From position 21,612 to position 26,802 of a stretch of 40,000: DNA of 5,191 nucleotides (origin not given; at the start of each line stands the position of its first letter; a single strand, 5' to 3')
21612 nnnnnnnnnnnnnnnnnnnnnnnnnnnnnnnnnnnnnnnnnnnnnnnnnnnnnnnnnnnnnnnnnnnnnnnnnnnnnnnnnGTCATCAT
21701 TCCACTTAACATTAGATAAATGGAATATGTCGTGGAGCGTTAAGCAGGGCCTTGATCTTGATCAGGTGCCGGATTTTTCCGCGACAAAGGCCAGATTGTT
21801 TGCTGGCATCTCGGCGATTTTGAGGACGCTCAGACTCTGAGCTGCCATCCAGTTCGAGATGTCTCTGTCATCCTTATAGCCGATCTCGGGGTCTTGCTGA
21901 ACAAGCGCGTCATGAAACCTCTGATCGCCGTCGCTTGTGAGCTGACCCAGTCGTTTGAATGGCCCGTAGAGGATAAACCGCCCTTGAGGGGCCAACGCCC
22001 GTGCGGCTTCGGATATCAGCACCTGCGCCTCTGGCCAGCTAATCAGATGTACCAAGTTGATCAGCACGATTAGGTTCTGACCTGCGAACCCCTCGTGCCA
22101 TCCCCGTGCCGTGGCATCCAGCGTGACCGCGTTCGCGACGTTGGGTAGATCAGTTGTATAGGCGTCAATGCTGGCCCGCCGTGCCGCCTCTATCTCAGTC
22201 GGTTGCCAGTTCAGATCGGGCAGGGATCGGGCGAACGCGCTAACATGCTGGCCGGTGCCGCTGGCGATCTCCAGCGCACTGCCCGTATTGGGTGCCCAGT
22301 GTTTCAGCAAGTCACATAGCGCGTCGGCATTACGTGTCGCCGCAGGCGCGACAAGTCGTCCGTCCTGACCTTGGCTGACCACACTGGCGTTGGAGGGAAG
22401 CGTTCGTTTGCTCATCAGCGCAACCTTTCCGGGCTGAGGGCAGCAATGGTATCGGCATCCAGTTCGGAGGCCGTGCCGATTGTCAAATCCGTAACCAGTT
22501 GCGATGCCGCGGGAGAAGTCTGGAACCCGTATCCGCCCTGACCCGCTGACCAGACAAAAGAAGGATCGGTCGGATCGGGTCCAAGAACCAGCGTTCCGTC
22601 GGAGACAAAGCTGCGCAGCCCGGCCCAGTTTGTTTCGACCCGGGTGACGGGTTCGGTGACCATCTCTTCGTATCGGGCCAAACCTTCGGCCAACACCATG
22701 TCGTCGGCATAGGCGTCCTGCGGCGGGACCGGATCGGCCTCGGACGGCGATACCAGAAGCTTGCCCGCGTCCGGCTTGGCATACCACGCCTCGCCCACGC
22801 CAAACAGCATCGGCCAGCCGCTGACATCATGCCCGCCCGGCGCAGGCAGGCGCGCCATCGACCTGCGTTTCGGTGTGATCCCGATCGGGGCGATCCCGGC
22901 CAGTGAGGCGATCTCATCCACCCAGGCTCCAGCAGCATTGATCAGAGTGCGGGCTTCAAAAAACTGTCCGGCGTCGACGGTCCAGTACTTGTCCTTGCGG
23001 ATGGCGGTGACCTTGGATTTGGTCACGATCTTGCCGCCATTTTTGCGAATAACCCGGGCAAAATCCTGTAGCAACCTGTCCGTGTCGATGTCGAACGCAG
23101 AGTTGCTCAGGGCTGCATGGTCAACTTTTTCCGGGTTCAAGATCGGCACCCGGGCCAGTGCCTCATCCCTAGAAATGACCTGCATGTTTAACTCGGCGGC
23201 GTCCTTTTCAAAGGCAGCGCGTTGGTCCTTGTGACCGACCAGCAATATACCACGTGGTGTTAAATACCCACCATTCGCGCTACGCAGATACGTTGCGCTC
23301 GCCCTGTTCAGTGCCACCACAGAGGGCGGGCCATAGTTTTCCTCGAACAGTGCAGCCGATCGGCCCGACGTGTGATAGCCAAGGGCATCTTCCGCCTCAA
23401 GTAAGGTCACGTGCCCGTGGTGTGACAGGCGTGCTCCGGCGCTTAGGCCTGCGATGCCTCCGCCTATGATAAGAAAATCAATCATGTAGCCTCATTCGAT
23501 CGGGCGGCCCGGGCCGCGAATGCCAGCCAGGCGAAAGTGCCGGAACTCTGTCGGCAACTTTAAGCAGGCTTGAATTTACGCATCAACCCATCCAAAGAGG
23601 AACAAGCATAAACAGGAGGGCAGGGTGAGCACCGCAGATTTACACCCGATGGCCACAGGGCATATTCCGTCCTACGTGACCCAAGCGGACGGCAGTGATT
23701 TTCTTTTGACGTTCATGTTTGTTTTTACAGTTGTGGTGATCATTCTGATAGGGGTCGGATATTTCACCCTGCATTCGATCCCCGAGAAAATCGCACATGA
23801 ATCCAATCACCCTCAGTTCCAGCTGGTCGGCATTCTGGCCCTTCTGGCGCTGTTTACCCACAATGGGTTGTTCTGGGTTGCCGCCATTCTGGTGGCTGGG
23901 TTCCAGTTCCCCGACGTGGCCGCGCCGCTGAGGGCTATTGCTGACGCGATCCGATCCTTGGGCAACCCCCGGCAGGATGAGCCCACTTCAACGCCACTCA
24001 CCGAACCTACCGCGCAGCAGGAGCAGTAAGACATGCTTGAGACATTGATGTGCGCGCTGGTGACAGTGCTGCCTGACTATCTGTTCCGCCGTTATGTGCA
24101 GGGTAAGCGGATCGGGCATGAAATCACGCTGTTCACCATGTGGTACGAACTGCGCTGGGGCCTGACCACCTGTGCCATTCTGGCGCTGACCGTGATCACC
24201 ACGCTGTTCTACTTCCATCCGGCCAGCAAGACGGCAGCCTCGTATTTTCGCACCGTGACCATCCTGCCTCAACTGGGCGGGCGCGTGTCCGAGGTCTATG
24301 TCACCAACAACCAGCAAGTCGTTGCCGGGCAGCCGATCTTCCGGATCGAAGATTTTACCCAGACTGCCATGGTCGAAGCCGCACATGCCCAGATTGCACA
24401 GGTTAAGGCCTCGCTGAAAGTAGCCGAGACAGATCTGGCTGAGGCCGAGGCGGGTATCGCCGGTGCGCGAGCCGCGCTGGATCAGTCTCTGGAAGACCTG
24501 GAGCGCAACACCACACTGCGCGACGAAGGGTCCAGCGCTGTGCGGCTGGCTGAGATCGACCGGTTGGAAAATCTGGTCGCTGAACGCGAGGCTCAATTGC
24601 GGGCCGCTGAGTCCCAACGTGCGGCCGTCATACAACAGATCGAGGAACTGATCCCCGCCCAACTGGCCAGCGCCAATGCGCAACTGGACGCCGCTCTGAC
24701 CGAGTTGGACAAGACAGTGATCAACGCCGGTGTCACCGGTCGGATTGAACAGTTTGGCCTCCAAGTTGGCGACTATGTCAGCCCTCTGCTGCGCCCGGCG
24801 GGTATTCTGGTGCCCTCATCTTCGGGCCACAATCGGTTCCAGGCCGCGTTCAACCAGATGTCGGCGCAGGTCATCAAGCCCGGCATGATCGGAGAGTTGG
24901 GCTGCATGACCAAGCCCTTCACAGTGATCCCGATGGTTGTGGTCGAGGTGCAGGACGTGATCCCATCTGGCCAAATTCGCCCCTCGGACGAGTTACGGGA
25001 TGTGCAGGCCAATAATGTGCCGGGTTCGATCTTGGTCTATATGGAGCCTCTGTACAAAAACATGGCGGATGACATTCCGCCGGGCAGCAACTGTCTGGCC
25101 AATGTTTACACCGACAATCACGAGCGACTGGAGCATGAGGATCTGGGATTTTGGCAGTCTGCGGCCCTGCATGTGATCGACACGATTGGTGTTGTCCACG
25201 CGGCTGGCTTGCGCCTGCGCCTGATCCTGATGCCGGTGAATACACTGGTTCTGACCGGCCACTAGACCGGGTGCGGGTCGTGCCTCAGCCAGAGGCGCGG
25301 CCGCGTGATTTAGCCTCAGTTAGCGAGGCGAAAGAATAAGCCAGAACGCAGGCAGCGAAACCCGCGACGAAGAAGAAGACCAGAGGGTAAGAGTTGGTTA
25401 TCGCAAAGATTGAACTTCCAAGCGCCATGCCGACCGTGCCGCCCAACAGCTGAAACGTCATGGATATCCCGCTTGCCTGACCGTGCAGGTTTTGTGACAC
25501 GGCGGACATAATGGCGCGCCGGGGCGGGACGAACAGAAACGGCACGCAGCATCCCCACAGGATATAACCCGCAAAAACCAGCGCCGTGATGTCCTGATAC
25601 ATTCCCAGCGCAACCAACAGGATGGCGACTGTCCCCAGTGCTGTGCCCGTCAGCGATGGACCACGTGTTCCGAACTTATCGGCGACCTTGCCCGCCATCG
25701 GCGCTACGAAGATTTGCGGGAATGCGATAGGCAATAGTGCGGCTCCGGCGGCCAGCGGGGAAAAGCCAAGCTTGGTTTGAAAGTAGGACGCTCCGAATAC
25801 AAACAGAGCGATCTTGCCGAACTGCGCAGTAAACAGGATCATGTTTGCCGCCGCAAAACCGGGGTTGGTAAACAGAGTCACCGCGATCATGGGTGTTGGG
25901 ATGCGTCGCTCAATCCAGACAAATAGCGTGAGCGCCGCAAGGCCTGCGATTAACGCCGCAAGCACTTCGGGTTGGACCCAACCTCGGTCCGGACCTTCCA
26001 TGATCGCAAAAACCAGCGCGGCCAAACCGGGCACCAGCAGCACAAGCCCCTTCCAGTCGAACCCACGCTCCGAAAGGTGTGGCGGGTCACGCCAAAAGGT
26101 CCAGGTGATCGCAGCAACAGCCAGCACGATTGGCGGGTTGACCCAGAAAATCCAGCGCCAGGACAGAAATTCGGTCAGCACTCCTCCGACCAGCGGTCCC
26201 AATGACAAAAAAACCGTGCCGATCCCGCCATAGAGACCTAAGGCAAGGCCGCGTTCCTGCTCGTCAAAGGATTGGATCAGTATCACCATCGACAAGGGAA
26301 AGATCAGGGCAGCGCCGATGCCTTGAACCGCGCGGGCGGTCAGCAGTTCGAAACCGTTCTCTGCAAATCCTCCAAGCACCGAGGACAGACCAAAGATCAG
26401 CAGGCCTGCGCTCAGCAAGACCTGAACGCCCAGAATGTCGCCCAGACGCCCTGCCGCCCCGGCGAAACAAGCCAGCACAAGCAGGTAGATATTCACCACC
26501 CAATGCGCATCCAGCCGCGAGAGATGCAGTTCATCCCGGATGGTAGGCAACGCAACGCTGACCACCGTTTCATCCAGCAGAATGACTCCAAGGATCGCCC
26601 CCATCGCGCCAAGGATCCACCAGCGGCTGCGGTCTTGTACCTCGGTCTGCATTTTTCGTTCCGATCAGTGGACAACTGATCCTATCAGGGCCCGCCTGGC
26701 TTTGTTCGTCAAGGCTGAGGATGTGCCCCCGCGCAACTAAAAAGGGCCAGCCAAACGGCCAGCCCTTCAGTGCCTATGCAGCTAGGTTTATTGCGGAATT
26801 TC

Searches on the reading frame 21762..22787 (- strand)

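Call 12: search_protein_families(library=pfam, proteins=[window:21762-22787:-], max_evalue=0.001)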
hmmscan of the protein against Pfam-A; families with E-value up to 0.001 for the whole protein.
window:21762-22787:- (341 aa): 2 families
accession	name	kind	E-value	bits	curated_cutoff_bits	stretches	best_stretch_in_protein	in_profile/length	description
PF06080.18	DUF938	-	5.4e-43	147.6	27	1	146-335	3-199/202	Protein of unknown function (DUF938)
PF13649.12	Methyltransf_25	-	0.00028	21.9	27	1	172-269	2-97/97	Methyltransferase domain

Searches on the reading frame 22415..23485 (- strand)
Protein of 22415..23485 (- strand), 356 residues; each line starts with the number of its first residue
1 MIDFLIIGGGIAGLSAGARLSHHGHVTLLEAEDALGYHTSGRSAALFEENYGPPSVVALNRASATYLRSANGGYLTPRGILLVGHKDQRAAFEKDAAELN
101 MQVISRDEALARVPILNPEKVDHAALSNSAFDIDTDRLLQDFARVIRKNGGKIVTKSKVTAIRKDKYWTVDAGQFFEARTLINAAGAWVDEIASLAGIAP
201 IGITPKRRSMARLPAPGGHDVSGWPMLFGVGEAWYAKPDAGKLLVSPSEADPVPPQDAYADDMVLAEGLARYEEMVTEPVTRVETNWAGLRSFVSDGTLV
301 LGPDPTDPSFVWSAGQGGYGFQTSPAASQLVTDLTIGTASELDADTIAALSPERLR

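Call 12: search_protein_families(library=pfam, proteins=[window:22415-23485:-], max_evalue=0.001)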
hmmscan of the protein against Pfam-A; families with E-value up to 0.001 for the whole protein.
window:22415-23485:- (356 aa): 5 families
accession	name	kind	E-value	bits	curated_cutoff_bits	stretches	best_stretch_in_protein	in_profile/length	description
PF01266.30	DAO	-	3.2e-53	181.9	27.9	1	3-334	1-353/353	FAD dependent oxidoreductase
PF13450.12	NAD_binding_8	-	3.7e-06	27.6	21.9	1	6-53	1-49/68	NAD(P)-binding Rossmann-like domain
PF00890.30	FAD_binding_2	-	1.3e-05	25.1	20.4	1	3-40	1-39/414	FAD binding domain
PF07992.20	Pyr_redox_2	-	0.00016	21.6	26.1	0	3-189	2-111/291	Pyridine nucleotide-disulphide oxidoreductase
PF00070.33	Pyr_redox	-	0.00019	22.3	22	0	5-36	3-35/82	Pyridine nucleotide-disulphide oxidoreductase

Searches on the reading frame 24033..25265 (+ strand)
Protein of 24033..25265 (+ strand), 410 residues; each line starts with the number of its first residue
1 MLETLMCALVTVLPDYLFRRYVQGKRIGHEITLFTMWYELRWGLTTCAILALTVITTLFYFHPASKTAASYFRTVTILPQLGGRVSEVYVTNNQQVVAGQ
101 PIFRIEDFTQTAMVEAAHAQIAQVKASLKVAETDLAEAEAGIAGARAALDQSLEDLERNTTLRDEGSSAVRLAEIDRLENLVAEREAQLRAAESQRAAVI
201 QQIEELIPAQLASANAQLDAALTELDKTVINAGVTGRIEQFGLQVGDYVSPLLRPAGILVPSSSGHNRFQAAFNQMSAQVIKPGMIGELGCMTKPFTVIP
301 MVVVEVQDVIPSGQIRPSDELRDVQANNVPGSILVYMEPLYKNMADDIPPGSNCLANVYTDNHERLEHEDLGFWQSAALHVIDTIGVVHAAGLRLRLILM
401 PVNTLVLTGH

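Call 12: search_protein_families(library=pfam, proteins=[window:24033-25265:+], max_evalue=0.001)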
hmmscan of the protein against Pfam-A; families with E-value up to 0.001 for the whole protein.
window:24033-25265:+ (410 aa): 1 family
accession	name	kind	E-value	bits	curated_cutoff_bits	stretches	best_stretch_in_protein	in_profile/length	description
PF13533.13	Biotin_lipoyl_2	-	6.9e-07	29.4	29.8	1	75-106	1-32/32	Biotin-lipoyl like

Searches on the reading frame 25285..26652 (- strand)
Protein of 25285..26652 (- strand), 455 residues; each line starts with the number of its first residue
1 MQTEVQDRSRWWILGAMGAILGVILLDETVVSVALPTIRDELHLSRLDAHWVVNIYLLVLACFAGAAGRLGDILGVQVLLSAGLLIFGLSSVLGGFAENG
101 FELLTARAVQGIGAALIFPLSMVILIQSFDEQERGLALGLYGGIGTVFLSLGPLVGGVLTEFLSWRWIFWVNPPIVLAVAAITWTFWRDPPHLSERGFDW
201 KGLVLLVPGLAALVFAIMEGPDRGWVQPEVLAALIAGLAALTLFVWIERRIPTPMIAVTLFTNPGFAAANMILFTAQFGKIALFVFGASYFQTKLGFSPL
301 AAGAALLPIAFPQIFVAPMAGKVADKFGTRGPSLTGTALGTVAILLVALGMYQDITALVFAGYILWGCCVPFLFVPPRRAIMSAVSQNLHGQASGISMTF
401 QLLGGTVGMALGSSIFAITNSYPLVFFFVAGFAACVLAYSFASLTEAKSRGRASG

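Call 12: search_protein_families(library=pfam, proteins=[window:25285-26652:-], max_evalue=0.001)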
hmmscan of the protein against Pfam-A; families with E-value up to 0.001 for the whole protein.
window:25285-26652:- (455 aa): 1 family
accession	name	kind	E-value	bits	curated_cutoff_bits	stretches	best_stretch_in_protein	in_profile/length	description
PF07690.21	MFS_1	-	3.4e-56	191.1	33.4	2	22-408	6-346/347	Major Facilitator Superfamily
